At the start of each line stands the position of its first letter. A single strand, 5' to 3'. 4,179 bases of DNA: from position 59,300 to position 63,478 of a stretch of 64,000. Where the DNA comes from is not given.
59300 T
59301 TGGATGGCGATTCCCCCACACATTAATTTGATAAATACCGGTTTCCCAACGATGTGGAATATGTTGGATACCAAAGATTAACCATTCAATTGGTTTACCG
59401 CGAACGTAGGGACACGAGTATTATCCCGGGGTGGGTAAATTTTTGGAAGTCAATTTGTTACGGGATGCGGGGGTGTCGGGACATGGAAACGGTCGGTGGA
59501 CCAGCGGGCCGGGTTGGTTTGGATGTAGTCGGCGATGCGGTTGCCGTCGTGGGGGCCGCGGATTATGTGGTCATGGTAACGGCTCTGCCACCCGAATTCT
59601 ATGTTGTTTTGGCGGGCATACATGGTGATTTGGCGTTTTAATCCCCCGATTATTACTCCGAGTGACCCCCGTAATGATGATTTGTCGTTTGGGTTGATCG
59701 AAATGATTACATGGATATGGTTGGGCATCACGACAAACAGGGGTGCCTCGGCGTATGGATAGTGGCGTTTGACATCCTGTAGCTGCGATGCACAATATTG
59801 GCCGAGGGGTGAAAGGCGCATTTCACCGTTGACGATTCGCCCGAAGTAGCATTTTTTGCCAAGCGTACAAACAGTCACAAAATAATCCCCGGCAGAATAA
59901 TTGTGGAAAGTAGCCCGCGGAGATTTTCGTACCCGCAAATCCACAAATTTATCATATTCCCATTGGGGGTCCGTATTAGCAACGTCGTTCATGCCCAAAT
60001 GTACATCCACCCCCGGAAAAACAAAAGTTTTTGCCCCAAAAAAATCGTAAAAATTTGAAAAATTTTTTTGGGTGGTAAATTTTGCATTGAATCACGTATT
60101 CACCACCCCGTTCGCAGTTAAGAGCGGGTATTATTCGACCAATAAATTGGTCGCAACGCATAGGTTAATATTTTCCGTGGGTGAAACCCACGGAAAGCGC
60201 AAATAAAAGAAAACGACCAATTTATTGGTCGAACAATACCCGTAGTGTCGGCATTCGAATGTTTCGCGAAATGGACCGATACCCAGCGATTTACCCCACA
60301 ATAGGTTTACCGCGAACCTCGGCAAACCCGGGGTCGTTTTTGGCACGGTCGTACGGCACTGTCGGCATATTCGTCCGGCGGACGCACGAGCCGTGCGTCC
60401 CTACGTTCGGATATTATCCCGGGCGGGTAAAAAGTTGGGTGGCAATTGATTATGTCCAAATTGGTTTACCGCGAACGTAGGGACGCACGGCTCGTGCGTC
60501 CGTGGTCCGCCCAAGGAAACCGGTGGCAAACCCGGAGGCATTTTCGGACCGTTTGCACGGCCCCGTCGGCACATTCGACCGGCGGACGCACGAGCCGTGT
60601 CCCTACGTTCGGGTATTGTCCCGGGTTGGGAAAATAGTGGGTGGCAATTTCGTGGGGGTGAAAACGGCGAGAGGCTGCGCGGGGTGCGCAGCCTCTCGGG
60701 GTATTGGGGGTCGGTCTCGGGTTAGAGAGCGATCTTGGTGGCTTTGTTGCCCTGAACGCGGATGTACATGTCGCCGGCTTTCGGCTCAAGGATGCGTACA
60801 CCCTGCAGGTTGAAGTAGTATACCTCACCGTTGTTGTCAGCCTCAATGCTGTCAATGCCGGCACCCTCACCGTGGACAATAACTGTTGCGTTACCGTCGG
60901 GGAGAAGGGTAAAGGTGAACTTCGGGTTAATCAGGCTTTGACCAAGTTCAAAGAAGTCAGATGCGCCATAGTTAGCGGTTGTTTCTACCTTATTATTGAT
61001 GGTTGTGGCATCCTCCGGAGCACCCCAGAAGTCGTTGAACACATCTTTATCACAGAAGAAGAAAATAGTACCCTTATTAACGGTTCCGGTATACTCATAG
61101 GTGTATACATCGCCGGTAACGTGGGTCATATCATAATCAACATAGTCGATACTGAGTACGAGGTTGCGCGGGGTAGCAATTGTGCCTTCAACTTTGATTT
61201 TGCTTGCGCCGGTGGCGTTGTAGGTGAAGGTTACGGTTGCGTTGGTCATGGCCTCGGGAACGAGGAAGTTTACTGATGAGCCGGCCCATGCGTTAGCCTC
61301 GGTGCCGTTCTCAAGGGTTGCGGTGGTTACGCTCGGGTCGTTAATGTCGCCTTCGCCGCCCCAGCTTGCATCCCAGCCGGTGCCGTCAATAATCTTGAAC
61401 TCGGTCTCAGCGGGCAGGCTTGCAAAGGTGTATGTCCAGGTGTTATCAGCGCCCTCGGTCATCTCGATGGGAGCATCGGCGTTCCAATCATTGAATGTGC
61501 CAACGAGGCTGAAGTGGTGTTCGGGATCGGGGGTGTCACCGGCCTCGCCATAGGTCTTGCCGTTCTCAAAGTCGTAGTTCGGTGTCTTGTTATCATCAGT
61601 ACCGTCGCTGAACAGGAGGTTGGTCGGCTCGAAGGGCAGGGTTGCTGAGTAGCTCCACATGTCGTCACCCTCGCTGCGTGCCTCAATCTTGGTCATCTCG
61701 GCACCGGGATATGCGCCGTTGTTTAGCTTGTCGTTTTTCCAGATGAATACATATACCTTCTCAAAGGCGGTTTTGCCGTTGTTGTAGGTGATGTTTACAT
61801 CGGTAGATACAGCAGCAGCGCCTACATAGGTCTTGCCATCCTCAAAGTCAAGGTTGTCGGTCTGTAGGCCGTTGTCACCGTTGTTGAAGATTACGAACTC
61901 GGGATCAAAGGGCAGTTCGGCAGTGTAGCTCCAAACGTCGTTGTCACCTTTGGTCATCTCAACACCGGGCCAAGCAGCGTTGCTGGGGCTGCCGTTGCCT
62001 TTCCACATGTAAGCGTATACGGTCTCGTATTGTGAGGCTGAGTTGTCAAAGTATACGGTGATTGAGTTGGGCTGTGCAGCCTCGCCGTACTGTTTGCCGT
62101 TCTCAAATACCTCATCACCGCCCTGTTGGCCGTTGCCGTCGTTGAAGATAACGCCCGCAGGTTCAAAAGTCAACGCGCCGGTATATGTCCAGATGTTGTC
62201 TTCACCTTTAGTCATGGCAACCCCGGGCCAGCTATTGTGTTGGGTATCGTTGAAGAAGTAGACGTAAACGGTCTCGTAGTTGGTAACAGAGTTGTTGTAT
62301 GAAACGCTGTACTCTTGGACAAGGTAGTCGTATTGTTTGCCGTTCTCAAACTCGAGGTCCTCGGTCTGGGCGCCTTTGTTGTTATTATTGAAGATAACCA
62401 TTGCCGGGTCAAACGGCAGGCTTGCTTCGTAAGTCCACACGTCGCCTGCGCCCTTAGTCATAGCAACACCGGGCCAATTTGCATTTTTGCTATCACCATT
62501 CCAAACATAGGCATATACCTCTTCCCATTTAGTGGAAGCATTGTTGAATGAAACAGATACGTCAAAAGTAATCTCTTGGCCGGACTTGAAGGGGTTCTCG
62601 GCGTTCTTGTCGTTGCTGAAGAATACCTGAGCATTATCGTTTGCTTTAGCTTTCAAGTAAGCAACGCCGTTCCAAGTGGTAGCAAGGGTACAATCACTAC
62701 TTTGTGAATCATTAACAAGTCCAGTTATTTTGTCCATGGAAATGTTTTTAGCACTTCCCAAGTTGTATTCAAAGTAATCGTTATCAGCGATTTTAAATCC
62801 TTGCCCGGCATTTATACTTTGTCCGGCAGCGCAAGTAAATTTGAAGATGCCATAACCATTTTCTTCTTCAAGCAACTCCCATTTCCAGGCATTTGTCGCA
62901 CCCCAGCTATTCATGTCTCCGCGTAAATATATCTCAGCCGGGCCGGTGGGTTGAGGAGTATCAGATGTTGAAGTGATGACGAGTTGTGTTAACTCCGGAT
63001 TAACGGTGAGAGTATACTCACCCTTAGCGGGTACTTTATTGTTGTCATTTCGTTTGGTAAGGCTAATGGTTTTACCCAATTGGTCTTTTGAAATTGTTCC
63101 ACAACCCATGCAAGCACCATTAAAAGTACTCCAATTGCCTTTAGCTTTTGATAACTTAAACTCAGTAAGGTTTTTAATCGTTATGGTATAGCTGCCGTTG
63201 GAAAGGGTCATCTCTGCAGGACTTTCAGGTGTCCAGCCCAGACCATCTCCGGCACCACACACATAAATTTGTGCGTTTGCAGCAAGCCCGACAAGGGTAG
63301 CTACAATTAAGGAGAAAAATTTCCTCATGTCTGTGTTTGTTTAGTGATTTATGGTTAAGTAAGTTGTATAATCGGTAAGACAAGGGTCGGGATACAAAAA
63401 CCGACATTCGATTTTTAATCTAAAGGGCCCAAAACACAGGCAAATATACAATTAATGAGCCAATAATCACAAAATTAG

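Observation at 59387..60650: Single RAYT-like Y1 transposase embedded in arrays of REP/REPIN-like hairpin repeats in a Bacteroidales genome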

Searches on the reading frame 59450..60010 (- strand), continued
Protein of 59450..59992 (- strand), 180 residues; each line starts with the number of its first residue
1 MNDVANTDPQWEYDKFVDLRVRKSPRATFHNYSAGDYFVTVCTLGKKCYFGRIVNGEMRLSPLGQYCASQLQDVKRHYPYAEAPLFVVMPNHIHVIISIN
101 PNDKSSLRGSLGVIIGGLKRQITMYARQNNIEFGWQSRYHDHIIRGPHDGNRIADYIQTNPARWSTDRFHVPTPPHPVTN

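Call 57: search_protein_families(library=padloc, proteins=[window:59450-59992:-, P0007, P0020, P0026], max_evalue=0.1)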
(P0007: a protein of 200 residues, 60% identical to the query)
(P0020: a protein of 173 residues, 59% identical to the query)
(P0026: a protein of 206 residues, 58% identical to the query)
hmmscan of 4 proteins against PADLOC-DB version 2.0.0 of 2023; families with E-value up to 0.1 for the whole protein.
window:59450-59992:- (180 aa): 0 families

P0007 (200 aa): 0 families

P0020 (173 aa): 0 families

P0026 (206 aa): 0 families

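Call 67: predict_structure(alignment_id=A3)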
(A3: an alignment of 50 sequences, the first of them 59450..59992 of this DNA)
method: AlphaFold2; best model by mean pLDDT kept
length: 180 residues; sequences in the alignment: 50
mean_pLDDT: 85.4   pTM: 0.77
mean pLDDT of the five models: 85.4, 85.3, 84.8, 84.6, 83.5
residues with pLDDT >= 90: 122; 70-90: 20; 50-70: 20; < 50: 18
segments of 3 or more residues with pLDDT < 50: 1-3, 9-22
pLDDT, mean of each block of 10 residues (from residue 1): 48 45 55 92 96 96 98 97 98 97 75 96 98 96 94 95 88 73
secondary structure, 60 per line:
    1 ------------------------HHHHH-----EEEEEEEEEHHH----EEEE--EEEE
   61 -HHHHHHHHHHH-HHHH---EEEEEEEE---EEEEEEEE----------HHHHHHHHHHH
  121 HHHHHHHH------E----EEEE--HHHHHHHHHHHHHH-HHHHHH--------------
elements in order: H25-29 E35-43 E51-54 E57-60 H62-72 H74-77 E81-88 E92-99 H110-128 E140-143 H146-159 H161-166

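Call 70: fold_search(model_id=the predicted structure, library=pdb)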
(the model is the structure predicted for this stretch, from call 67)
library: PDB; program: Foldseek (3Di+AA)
matches with E <= 10: 1074; with E <= 0.001: 30
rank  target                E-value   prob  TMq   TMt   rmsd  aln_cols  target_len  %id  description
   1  4er8_A                2.6e-07  1.00  0.56  0.61   3.5       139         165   23  Structure of the REP associates tyrosine transposase bound to a REP hairpin (released 2012-08-15)
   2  2xma_E                6.7e-07  1.00  0.48  0.59   7.2       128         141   16  DEINOCOCCUS RADIODURANS ISDRA2 TRANSPOSASE RIGHT END DNA COMPLEX (released 2010-10-13)
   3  2xma_A                7.6e-07  1.00  0.47  0.59   7.2       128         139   16  DEINOCOCCUS RADIODURANS ISDRA2 TRANSPOSASE RIGHT END DNA COMPLEX (released 2010-10-13)
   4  2xqc_D                8.1e-07  1.00  0.45  0.59   8.1       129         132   15  DEINOCOCCUS RADIODURANS ISDRA2 TRANSPOSASE COMPLEXED WITH LEFT END RECOGNITION AND CLEAVAGE SITE AND ZN (released 2010-10-13)
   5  2xma_B                9.9e-07  1.00  0.47  0.61   7.1       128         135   16  DEINOCOCCUS RADIODURANS ISDRA2 TRANSPOSASE RIGHT END DNA COMPLEX (released 2010-10-13)
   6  2vju_A                1.2e-06  1.00  0.46  0.62   8.0       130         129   14  Crystal structure of the IS608 transposase in complex with the complete Right end 35-mer DNA and manganese (released 2008-02-19)
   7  2a6o_A                1.3e-06  1.00  0.47  0.55  13.1       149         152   13  Crystal Structure of the ISHp608 Transposase in Complex with Stem-loop DNA (released 2005-10-25)
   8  2vic_A                1.3e-06  1.00  0.46  0.53  14.7       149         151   13  CRYSTAL STRUCTURE OF THE ISHP608 TRANSPOSASE IN COMPLEX with Left end 26- mer DNA and manganese (released 2008-02-19)
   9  2a6m_A                1.4e-06  1.00  0.46  0.61   9.3       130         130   14  Crystal Structure of the ISHp608 Transposase (released 2005-10-25)
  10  2a6m_B                1.4e-06  1.00  0.46  0.54  13.5       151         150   13  Crystal Structure of the ISHp608 Transposase (released 2005-10-25)
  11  2xo6_D                1.6e-06  1.00  0.48  0.65   7.1       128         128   15  DEINOCOCCUS RADIODURANS ISDRA2 TRANSPOSASE Y132F MUTANT COMPLEXED WITH LEFT END RECOGNITION AND CLEAVAGE SITE (released 2010-10-13)
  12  2vjv_A                1.6e-06  1.00  0.47  0.66   6.8       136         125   17  Crystal structure of the IS608 transposase in complex with left end 26-mer DNA hairpin and a 6-mer DNA representing th (released 2008-02-19)
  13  2xm3_D                1.9e-06  1.00  0.46  0.61   7.7       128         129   15  Deinococcus radiodurans ISDra2 Transposase Left end DNA complex (released 2010-10-13)
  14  2vju_B                2.0e-06  1.00  0.49  0.64   6.4       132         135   14  Crystal structure of the IS608 transposase in complex with the complete Right end 35-mer DNA and manganese (released 2008-02-19)
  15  2ec2_E                2.4e-06  1.00  0.45  0.61   9.4       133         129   17  Crystal structure of transposase from Sulfolobus tokodaii (released 2007-02-27)
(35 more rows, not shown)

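Call 73: search_dna_similar(query=window:59450-59992:-, collection=plasmids, mode=protein, max_evalue=0.00001, max_rows=15)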
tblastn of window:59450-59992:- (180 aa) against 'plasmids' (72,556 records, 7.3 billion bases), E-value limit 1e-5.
Records with a match: 5; places in all: 5; records where one place covers at least 80% of the query: 2.
Best place of each record, by identity: <60% 5.
By first word of the organism name: Spirosoma 1; Fulvitalea 1; Leptolinea 1; Monoglobus 1; Chloroflexota 1.
By predicted mobility (MOB-suite, as given by PLSDB): non-mobilizable 5.
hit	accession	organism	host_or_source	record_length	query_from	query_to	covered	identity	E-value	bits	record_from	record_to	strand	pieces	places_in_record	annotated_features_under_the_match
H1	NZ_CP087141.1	Spirosoma sp. KNUC1025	Brassica napus,single cell,rhizosphere ...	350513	24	171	82%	38.4%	3e-29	119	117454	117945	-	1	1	transposase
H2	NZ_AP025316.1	Fulvitalea axinellae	-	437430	35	169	75%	41.1%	6e-27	113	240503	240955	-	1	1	transposase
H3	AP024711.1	Leptolinea sp. HRD-7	-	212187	16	168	85%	36.0%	6e-21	96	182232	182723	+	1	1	hypothetical protein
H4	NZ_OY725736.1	Monoglobus pectinilyticus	-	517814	78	170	52%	32.8%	3e-9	62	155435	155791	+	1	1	transposase | site-specific DNA-methyltransferase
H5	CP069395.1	Chloroflexota bacterium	single cell,cold seep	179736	64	167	58%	29.1%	3e-8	59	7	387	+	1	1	transposase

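Call 74: search_dna_similar(query=window:59450-59992:-, collection=phages, mode=protein, max_evalue=0.00001, max_rows=15)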
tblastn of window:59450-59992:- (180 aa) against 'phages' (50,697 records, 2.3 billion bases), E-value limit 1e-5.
Records with a match: 1; places in all: 1; records where one place covers at least 80% of the query: 0.
Best place of each record, by identity: <60% 1.
By first word of the organism name: Bacteriophage 1.
By host as written in the record: - 1.
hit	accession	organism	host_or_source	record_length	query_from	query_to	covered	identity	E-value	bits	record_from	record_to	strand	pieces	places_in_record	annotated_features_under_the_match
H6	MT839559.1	Bacteriophage sp.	human fecal samples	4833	37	167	73%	30.0%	1e-12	71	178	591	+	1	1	record has no annotation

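Call 77: find_related_loci(query=A3, collection=viral_contigs, flank=6000)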
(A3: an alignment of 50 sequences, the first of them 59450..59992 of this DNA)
Query A3 (180 aa) in viral_contigs; peptide patterns used: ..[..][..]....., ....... (x = any residue, [..] = any of these).
28 stretches matched a pattern, but none encodes a relative of the query by tblastn (E <= 1e-3).

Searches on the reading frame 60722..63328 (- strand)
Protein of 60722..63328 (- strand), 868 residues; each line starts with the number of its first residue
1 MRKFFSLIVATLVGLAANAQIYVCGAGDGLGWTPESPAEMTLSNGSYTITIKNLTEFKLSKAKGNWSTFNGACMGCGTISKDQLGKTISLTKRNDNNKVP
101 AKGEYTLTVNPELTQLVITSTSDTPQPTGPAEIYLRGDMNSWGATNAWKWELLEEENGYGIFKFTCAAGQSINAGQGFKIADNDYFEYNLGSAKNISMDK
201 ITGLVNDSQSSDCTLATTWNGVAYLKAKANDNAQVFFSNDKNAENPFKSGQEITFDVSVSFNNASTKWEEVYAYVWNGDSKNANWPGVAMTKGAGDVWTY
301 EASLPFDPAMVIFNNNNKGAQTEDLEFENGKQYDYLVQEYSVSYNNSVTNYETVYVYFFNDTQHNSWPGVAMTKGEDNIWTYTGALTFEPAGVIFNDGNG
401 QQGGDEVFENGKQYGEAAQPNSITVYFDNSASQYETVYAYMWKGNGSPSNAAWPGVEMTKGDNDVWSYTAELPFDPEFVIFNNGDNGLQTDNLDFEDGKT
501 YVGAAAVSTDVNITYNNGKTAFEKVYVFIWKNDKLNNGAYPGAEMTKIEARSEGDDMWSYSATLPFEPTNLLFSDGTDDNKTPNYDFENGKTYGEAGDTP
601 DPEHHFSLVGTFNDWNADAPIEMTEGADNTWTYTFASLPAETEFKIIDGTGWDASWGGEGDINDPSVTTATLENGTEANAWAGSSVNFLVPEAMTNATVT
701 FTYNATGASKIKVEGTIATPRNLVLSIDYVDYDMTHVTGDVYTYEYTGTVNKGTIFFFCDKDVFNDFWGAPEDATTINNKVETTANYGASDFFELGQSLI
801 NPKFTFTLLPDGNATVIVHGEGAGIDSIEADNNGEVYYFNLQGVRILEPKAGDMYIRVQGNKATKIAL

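Call 46: search_protein_families(library=pfam, proteins=[window:60722-63328:-])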
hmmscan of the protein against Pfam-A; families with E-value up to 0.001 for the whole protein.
window:60722-63328:- (868 aa): 1 family
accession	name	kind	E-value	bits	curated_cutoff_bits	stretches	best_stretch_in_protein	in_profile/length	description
PF16738.10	CBM26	-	2.3e-48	162.6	28.1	4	425-494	1-69/70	Starch-binding module 26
